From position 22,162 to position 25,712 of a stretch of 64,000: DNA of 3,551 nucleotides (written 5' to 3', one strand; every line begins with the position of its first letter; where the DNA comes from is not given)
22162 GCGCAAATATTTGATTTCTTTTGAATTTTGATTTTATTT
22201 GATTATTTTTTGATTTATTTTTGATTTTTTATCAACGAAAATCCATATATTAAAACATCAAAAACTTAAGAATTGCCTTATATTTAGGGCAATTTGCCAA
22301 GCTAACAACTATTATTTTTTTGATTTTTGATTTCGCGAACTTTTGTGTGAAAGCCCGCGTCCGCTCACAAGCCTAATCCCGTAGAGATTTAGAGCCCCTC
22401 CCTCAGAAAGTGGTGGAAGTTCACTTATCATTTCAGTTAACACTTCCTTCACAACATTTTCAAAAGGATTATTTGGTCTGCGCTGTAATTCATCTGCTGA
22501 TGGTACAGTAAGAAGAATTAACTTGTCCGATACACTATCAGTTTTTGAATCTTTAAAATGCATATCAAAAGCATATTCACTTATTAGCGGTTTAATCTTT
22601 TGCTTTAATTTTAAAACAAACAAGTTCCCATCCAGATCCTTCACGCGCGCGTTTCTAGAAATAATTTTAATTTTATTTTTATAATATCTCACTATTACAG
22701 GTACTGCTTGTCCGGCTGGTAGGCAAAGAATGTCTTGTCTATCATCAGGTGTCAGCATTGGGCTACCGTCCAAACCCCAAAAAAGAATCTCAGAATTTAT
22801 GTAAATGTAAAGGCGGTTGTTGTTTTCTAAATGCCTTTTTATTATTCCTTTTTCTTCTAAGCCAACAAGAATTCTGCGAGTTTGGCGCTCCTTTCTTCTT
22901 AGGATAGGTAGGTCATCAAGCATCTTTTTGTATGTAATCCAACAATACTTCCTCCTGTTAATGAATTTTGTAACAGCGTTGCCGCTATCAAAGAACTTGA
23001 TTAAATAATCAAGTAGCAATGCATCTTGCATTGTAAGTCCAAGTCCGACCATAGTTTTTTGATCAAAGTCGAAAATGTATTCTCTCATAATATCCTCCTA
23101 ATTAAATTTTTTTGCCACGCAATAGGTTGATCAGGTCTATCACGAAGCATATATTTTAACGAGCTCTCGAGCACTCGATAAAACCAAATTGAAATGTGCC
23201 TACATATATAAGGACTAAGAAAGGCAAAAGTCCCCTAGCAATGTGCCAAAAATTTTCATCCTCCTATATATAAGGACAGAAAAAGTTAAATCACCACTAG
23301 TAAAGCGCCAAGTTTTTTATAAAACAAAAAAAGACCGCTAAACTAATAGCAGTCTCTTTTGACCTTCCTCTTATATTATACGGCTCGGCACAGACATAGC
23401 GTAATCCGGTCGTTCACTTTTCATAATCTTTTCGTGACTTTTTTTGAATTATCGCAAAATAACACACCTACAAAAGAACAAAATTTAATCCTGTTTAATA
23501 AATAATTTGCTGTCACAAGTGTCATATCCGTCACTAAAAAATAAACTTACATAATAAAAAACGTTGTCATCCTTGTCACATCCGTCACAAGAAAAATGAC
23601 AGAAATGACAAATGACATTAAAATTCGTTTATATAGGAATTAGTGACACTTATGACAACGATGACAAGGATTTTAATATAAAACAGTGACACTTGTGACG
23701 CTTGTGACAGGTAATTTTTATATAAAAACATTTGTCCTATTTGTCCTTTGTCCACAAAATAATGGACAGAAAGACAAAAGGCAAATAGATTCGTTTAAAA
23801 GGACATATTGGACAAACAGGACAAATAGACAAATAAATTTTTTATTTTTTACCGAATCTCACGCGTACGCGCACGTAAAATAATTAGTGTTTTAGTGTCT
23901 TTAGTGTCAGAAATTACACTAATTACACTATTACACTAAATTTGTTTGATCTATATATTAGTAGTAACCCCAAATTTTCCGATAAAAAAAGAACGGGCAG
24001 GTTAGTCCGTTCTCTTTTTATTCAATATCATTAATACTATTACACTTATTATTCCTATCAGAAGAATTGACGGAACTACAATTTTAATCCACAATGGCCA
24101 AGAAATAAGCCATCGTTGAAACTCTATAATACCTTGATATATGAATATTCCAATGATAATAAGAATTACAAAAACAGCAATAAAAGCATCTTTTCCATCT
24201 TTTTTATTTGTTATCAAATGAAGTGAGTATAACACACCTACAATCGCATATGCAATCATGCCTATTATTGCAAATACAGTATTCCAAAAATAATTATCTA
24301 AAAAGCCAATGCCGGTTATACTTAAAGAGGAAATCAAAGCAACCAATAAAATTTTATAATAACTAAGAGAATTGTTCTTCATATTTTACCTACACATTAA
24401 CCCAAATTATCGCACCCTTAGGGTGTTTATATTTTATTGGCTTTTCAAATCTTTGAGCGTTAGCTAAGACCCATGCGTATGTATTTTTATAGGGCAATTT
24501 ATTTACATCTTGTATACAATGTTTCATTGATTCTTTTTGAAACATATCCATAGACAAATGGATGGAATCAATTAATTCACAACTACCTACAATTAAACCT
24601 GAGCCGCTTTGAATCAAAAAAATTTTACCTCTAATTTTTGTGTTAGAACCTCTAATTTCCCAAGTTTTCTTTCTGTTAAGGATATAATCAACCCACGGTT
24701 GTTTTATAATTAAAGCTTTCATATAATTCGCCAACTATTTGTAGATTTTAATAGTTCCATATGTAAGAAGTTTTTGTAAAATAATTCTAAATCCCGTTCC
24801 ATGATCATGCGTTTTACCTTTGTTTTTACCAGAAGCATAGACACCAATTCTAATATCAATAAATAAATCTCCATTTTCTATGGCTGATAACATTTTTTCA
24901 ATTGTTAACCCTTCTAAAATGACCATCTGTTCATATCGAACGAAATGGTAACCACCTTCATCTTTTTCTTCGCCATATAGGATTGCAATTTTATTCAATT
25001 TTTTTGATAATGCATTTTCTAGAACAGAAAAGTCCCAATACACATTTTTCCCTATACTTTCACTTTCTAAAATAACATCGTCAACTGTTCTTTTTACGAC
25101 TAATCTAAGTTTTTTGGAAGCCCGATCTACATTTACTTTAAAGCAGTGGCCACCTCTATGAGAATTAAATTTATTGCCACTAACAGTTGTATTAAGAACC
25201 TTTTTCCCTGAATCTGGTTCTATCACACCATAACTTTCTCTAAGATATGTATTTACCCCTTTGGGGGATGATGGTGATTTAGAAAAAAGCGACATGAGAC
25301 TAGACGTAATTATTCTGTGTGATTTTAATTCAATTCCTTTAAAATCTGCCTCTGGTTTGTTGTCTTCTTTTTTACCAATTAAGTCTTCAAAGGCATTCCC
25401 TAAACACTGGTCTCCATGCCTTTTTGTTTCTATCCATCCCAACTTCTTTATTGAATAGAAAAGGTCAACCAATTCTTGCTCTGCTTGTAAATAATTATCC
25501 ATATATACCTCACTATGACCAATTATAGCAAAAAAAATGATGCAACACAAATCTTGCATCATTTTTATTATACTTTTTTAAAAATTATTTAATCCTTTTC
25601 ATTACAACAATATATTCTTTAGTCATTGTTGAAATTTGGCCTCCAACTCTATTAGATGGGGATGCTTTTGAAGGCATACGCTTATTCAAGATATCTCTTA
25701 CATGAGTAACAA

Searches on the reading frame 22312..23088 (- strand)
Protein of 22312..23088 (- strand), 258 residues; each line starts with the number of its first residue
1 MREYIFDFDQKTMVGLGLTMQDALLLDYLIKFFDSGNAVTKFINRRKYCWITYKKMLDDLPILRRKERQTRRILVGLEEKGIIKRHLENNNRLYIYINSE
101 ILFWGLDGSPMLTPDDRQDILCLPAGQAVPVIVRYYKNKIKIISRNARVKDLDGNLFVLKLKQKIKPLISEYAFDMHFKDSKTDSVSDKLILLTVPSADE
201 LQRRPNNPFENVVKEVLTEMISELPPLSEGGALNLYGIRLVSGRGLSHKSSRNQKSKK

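Call 6: search_protein_families(library=pfam, proteins=[window:22312-23088:-], max_evalue=0.01)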
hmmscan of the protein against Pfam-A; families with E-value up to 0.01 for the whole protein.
window:22312-23088:- (258 aa): 0 families

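Call 8: search_protein_families(library=ncbifam, proteins=[window:22312-23088:-], max_evalue=0.01)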
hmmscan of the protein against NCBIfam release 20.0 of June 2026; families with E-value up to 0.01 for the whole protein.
window:22312-23088:- (258 aa): 0 families

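Call 9: search_protein_families(library=phrogs, proteins=[window:22312-23088:-], max_evalue=0.01)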
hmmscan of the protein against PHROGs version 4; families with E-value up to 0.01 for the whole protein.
window:22312-23088:- (258 aa): 3 families
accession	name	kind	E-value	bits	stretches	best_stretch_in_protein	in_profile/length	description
phrog_428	-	DNA, RNA and nucleotide metabolism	5.2e-08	33.5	1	11-97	95-174/455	replication initiation protein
phrog_35873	-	unknown function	0.00015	22.9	1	50-97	77-122/136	-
phrog_270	-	DNA, RNA and nucleotide metabolism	0.00042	20.8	1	43-99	60-112/383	replication initiation protein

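Call 10: find_homologous_proteins(query=window:22312-23088:-)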
Query window:22312-23088:- (258 aa): 14 proteins with E <= 0.001 among 443 candidates.
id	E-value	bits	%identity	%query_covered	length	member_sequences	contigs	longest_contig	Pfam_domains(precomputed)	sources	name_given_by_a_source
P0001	2.3e-146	504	97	90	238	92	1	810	-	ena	-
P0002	1.2e-126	439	87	90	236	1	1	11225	-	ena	-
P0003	2.5e-96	340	69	88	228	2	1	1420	-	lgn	-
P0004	3.0e-96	339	68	87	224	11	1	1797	-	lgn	-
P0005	2.3e-91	323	64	88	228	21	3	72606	-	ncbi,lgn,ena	-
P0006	4.4e-89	316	65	90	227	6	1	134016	-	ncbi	-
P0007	9.8e-89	315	65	90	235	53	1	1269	-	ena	-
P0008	2.6e-84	300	62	88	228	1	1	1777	-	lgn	-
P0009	3.5e-83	297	58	91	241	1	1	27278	-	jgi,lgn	-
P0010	3.4e-47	179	58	62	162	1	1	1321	-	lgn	-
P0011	1.8e-39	153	41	87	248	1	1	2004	-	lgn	-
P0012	4.6e-38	149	40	81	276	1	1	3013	-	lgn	-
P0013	1.4e-35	141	35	86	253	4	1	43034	-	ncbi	-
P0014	3.8e-20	90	67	26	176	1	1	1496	-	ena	-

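Call 13: find_encoding_contigs(protein=P0005, flank=6000, max_places=3)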
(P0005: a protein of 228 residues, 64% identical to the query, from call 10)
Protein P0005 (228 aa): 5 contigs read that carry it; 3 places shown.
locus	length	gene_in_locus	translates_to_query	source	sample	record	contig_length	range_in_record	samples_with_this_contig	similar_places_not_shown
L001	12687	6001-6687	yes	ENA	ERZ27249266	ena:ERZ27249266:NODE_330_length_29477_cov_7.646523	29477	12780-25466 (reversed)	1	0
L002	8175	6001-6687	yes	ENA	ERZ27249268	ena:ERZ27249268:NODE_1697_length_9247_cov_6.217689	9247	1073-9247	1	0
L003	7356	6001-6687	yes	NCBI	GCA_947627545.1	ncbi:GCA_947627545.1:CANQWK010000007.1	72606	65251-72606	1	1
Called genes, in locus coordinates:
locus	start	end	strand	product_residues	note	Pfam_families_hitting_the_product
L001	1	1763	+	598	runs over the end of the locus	PF07693:KAP_NTPase, PF13401:AAA_22 (faint)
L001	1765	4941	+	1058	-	PF04313:HSDR_N, PF04851:ResIII, PF18766:SWI2_SNF2, PF22679:T1R_D3-like, PF11867:T1RH-like_C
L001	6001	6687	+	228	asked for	-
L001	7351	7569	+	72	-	-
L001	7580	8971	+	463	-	PF13102:Phage_int_SAM_5 (faint), PF14659:Phage_int_SAM_3 (weak), PF13443:HTH_26 (faint), PF00589:Phage_integrase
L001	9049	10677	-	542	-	-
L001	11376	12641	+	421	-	PF01391:Collagen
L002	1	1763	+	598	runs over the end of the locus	PF07693:KAP_NTPase, PF13401:AAA_22 (faint)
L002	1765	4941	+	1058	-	PF04313:HSDR_N, PF04851:ResIII, PF18766:SWI2_SNF2, PF22679:T1R_D3-like, PF11867:T1RH-like_C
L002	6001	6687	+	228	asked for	-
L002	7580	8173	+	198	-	?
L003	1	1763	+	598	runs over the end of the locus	PF07693:KAP_NTPase, PF13401:AAA_22 (faint)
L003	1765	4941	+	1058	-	PF04313:HSDR_N, PF04851:ResIII, PF18766:SWI2_SNF2, PF22679:T1R_D3-like, PF11867:T1RH-like_C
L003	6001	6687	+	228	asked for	-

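Call 14: find_encoding_contigs(protein=P0006, flank=6000, max_places=2)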
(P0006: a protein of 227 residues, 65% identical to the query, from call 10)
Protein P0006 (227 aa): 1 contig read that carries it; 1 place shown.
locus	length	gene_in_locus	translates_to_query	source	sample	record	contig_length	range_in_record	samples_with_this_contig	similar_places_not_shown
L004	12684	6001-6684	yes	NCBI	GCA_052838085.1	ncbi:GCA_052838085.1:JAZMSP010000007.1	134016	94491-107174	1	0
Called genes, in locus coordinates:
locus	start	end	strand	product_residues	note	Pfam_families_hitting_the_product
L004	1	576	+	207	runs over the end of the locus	PF01381:HTH_3, PF12844:HTH_19 (weak), PF13443:HTH_26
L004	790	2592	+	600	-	PF01555:N6_N4_Mtase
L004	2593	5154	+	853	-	PF04851:ResIII, PF18766:SWI2_SNF2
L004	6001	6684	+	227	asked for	-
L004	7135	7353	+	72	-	-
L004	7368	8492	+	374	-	PF13102:Phage_int_SAM_5 (faint), PF14659:Phage_int_SAM_3, PF00589:Phage_integrase (weak)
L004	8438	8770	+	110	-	PF00589:Phage_integrase (weak)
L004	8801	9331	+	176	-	-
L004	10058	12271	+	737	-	PF09371:Tex_N, PF22706:Tex_central_region, PF16921:Tex_YqgF, PF14639:YqgF, PF14635:HHH_7, PF12836:HHH_3, PF17674:HHH_9, PF00575:S1, +1 more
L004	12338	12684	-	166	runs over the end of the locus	-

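Call 15: find_encoding_contigs(protein=P0002, flank=6000, max_places=2)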
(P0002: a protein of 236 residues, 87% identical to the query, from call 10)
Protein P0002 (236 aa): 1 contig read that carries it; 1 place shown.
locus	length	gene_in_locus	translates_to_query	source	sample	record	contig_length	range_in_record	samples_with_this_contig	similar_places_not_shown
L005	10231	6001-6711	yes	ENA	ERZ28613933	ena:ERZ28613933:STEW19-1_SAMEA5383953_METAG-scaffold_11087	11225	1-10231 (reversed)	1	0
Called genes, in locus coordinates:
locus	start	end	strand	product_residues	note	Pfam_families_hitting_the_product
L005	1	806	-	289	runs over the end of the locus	PF01420:Methylase_S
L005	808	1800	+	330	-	PF16289:PIN_12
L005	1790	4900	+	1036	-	PF04313:HSDR_N, PF00270:DEAD (weak), PF04851:ResIII, PF18766:SWI2_SNF2, PF22679:T1R_D3-like, PF11867:T1RH-like_C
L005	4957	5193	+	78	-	-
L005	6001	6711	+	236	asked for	-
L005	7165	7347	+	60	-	-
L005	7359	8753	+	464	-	PF14659:Phage_int_SAM_3, PF00589:Phage_integrase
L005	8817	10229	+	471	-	?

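Call 25: find_related_loci(query=A1, collection=genome_contigs, flank=8000)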
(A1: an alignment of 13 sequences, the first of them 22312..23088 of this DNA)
Query A1 (258 aa) in genome_contigs; peptide patterns used: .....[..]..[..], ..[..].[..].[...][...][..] (x = any residue, [..] = any of these).
253 stretches matched a pattern; 9 encode a relative of the query (tblastn E <= 1e-3); 9 distinct loci.
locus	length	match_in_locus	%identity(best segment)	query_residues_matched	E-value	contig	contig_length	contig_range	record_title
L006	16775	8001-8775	90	1-258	7e-153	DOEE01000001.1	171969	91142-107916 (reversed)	MAG TPA_asm: Clostridiales bacterium isolate UBA11490 contig_1459, whole genome shotgun sequence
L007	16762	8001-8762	65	1-257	5e-110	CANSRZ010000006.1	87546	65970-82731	MAG TPA_asm: uncultured Clostridia bacterium isolate SRR15730553_bin.52_metawrap_v1.3_MAG genome assembly, contig: NODE.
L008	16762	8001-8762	64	1-257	3e-109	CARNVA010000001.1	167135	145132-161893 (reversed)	MAG TPA_asm: uncultured Eubacteriales bacterium isolate MGBC144555 genome assembly, contig: MGBC144555.1, whole genome s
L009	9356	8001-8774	60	1-256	3e-101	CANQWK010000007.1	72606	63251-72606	MAG: uncultured Clostridia bacterium isolate Lapin-014__bin47 genome assembly, contig: Lapin-014__NODE_221_length_72606_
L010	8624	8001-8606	69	1-202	1e-94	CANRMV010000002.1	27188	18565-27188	MAG: uncultured Clostridia bacterium isolate Lapin-022__bin1 genome assembly, contig: Lapin-022__NODE_1683_length_27188_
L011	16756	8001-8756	61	1-255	1e-90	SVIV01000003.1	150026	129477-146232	MAG: Clostridiales bacterium isolate SIG418 NODE_2162_length_150026_cov_9.010741, whole genome shotgun sequence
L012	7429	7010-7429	85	1-140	2e-76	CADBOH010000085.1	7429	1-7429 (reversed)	MAG: uncultured Clostridiales bacterium isolate RUG14149 genome assembly, contig: RUG14149_asm_85, whole genome shotgun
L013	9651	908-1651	35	1-254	3e-37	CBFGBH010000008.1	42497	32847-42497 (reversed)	MAG: Candidatus Onthoplasma sp. isolate ena-SAMPLE-TAB-24-07-2025-15:39:17:980-14992 genome assembly, contig: opera_cont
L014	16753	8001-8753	32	1-257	1e-36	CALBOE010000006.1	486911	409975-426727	MAG TPA_asm: uncultured Clostridia bacterium isolate SRR6425761_bin.40_CONCOCT_v1.1_MAG genome assembly, contig: ERZ1767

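Call 27: predict_structure(alignment_id=A1)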
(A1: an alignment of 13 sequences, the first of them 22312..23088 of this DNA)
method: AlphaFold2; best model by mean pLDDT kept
length: 258 residues; sequences in the alignment: 13
mean_pLDDT: 80.5   pTM: 0.70
mean pLDDT of the five models: 80.5, 79.1, 79.0, 74.3, 71.4
residues with pLDDT >= 90: 91; 70-90: 124; 50-70: 10; < 50: 33
segments of 3 or more residues with pLDDT < 50: 1-3, 229-258
pLDDT, mean of each block of 10 residues (from residue 1): 65 87 90 86 88 86 75 90 87 88 84 87 75 90 90 94 94 91 92 91 86 92 73 36 32 34
secondary structure, 60 per line:
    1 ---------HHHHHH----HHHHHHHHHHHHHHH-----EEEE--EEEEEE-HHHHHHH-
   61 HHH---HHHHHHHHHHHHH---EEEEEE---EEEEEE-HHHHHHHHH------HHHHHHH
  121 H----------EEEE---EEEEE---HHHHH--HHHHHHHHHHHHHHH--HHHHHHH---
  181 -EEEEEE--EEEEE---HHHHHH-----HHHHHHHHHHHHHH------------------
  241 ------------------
elements in order: H10-15 H20-34 E40-43 E46-51 H53-59 H67-79 E83-88 E92-97 H99-107 H114-121 E132-135 E139-143 H147-151 H154-168 H171-177 E182-187 E190-194 H198-203 H209-222

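Call 31: fold_search(model_id=the predicted structure, library=pdb)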
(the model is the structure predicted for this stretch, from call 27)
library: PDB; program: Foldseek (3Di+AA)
matches with E <= 10: 1134; with E <= 0.001: 0
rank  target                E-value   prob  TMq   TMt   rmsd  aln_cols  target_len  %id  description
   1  6fai_l                1.1e-02  0.85  0.24  0.22  14.4       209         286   15  Structure of a eukaryotic cytoplasmic pre-40S ribosomal subunit (released 2018-02-28)
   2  4pql_B                1.2e-02  1.00  0.29  0.52   7.9       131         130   17  N-Terminal domain of DNA binding protein (released 2014-06-11)
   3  1zao                  2.2e-02  0.63  0.24  0.23  15.3       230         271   12  Crystal Structure of A.fulgidus Rio2 Kinase Complexed With ATP and Manganese Ions (released 2005-06-21)
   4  3cjn                  2.6e-02  0.96  0.22  0.36  10.4       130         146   15  Crystal structure of transcriptional regulator, MarR family, from Silicibacter pomeroyi (released 2008-03-25)
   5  5fb2_A                2.8e-02  1.00  0.24  0.42   3.3        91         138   18  S. aureus MepR F27L Mutant bound to oligodeoxyribonucleotide (released 2016-12-14)
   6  4ld5_E                3.9e-02  1.00  0.23  0.41   3.7        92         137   16  Crystal structure of MepR Q18P mutant from multidrug resistant S. aureus clinical isolate (released 2013-09-11)
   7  5hli_A                4.1e-02  1.00  0.23  0.38   3.3        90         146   18  Structure of Disulfide formed AbfR (released 2017-01-25)
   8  4lll_O                4.1e-02  1.00  0.23  0.40   4.4        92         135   17  Crystal structure of S. aureus MepR-DNA complex (released 2014-05-14)
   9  5kbj_H                4.9e-02  0.99  0.29  0.55   8.4       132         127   17  Structure of Rep-DNA complex (released 2016-06-29)
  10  4pql_A                4.9e-02  0.99  0.29  0.52   7.7       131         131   17  N-Terminal domain of DNA binding protein (released 2014-06-11)
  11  4ld5_C                5.2e-02  0.98  0.25  0.43  10.3       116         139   14  Crystal structure of MepR Q18P mutant from multidrug resistant S. aureus clinical isolate (released 2013-09-11)
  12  1zar                  5.8e-02  0.30  0.17  0.17  13.9       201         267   13  Crystal Structure of A.fulgidus Rio2 Kinase Complexed With ADP and Manganese Ions (released 2005-06-21)
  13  5trd_A                6.6e-02  0.35  0.22  0.26  13.8       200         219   14  Structure of RbkR (Riboflavin Kinase) from Thermoplasma acidophilum determined in complex with CTP and its cognate DNA (released 2016-11-23)
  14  4lln_D                6.9e-02  1.00  0.24  0.42   3.8        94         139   19  Crystal structure of S. aureus MepR-DNA complex (released 2014-05-14)
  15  4l9t_A                6.9e-02  1.00  0.24  0.42   3.4        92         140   17  Crystal structure of MepR F27L mutant from multidrug resistant S. aureus clinical isolate (released 2013-09-11)
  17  4pt7_B                7.4e-02  0.98  0.29  0.53   7.8       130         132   16  Structure of initiator (released 2014-06-25)
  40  5kbj_A                1.4e-01  0.96  0.29  0.54   7.8       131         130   17  Structure of Rep-DNA complex (released 2016-06-29)
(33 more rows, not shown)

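Call 32: fold_search(model_id=the predicted structure, library=viral)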
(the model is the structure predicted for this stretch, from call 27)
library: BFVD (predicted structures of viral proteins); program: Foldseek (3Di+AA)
matches with E <= 10: 972; with E <= 0.001: 5
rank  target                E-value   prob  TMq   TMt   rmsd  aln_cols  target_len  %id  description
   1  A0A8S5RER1            2.0e-05  1.00  0.35  0.50   8.2       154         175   19  Uncharacterized protein [virus sp. ctqEG8]
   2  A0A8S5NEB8            3.6e-05  1.00  0.35  0.31   7.9       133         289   21  Uncharacterized protein [Siphoviridae sp. ctrok7]
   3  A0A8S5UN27            5.6e-05  1.00  0.34  0.29   4.4       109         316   20  Uncharacterized protein [Siphoviridae sp. ctzr51]
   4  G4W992                1.0e-04  1.00  0.33  0.22  13.7       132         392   20  Phage conserved hypothetical protein C-terminal domain-containing protein [Tetrasphaera phage TJE1]
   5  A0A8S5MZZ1            6.8e-04  1.00  0.30  0.16  20.2       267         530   12  Replication initiator A family protein [Siphoviridae sp. ctAUQ2]
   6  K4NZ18                3.4e-03  1.00  0.33  0.32   5.6       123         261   15  (no name in the UniProt tables at hand)
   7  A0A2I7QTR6            5.1e-03  0.97  0.28  0.32  21.0       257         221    9  (no name in the UniProt tables at hand)
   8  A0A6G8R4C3            6.8e-03  1.00  0.31  0.26   8.7       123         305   18  (no name in the UniProt tables at hand)
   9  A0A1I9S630            8.1e-03  1.00  0.27  0.52   8.5       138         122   19  (no name in the UniProt tables at hand)
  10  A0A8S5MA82            9.6e-03  0.84  0.29  0.31  18.9       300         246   14  Replication initiator protein [Siphoviridae sp. ctTrb4]
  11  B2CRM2                1.1e-02  0.16  0.12  0.17  19.6       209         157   10  Uncharacterized protein [Betalipothrixvirus uzonense]
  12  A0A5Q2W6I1            1.3e-02  1.00  0.28  0.21   4.6       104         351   16  (no name in the UniProt tables at hand)
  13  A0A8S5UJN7            1.3e-02  0.82  0.27  0.20  24.6       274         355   15  Helix-turn-helix domain protein [Podoviridae sp. ct9A73]
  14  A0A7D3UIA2            1.4e-02  1.00  0.30  0.17   2.7        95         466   15  (no name in the UniProt tables at hand)
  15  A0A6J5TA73            1.4e-02  1.00  0.28  0.59   5.5       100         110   21  Uncharacterized protein [uncultured Caudovirales phage]
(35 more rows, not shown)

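Call 65: find_related_loci(query=A1, collection=viral_contigs, flank=8000)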
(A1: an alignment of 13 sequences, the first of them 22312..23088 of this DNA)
Query A1 (258 aa) in viral_contigs; peptide patterns used: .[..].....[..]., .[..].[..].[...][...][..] (x = any residue, [..] = any of these).
252 stretches matched a pattern, but none encodes a relative of the query by tblastn (E <= 1e-3).

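Call 85: search_solved_structures(query=A1, max_evalue=10)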
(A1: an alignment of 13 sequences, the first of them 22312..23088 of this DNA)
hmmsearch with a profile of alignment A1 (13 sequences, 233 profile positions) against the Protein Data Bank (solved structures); distinct sequences matched with E-value up to 10: 6.
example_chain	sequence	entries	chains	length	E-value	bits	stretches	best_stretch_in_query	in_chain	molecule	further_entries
2c41_A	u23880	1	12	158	0.011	18.5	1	35-66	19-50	DPS FAMILY DNA-BINDING STRESS RESPONSE PROTEIN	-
6vti_A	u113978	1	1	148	0.17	14.6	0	143-179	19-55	Serine/threonine-protein phosphatase 1 regulatory subunit 10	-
9ci7_A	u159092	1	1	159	0.21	14.2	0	142-178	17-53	Serine/threonine-protein phosphatase 1 regulatory subunit 10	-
7lqt_A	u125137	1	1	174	0.24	14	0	142-180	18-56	Serine/threonine-protein phosphatase 1 regulatory subunit 10,Myc proto-oncogene protein fu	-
5w2b_A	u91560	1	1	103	0.27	13.9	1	48-105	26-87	Nucleoprotein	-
6zv2_A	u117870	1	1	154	0.52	12.9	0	143-178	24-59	Serine/threonine-protein phosphatase 1 regulatory subunit 10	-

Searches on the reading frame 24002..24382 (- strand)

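Call 6: search_protein_families(library=pfam, proteins=[window:24002-24382:-], max_evalue=0.01)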
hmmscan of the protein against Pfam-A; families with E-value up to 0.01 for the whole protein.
window:24002-24382:- (126 aa): 2 families
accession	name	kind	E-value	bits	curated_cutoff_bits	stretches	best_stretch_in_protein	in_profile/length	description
PF07947.19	YhhN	-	0.0032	17.6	25.6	1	7-119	25-122/182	YhhN family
PF19845.4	DUF6320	-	0.0057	17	29.9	1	11-124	14-121/186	Family of unknown function (DUF6320)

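Call 9: search_protein_families(library=phrogs, proteins=[window:24002-24382:-], max_evalue=0.01)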
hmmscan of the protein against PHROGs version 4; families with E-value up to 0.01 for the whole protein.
window:24002-24382:- (126 aa): 0 families

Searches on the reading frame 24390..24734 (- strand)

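Call 6: search_protein_families(library=pfam, proteins=[window:24390-24734:-], max_evalue=0.01)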
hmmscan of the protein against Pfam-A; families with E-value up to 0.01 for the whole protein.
window:24390-24734:- (114 aa): 1 family
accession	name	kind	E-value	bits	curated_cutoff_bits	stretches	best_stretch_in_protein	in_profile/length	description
PF04266.20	ASCH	-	4.6e-07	30.9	21.2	1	9-99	2-102/103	ASCH domain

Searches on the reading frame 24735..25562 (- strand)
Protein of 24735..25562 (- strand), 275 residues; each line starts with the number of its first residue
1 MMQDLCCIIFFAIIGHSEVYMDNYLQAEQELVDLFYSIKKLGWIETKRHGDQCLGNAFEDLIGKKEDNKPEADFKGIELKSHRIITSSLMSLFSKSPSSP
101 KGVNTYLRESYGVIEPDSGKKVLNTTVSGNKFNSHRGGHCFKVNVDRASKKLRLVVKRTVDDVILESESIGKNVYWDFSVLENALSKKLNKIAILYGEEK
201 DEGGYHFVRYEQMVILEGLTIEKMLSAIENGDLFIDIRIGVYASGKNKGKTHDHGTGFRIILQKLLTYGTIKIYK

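Call 6: search_protein_families(library=pfam, proteins=[window:24735-25562:-], max_evalue=0.01)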
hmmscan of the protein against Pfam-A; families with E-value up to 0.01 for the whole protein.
window:24735-25562:- (275 aa): 1 family
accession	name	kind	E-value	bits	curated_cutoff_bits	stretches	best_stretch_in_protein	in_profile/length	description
PF15515.12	MvaI_BcnI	-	7.6e-46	157.4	25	1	35-263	4-221/227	MvaI/BcnI restriction endonuclease family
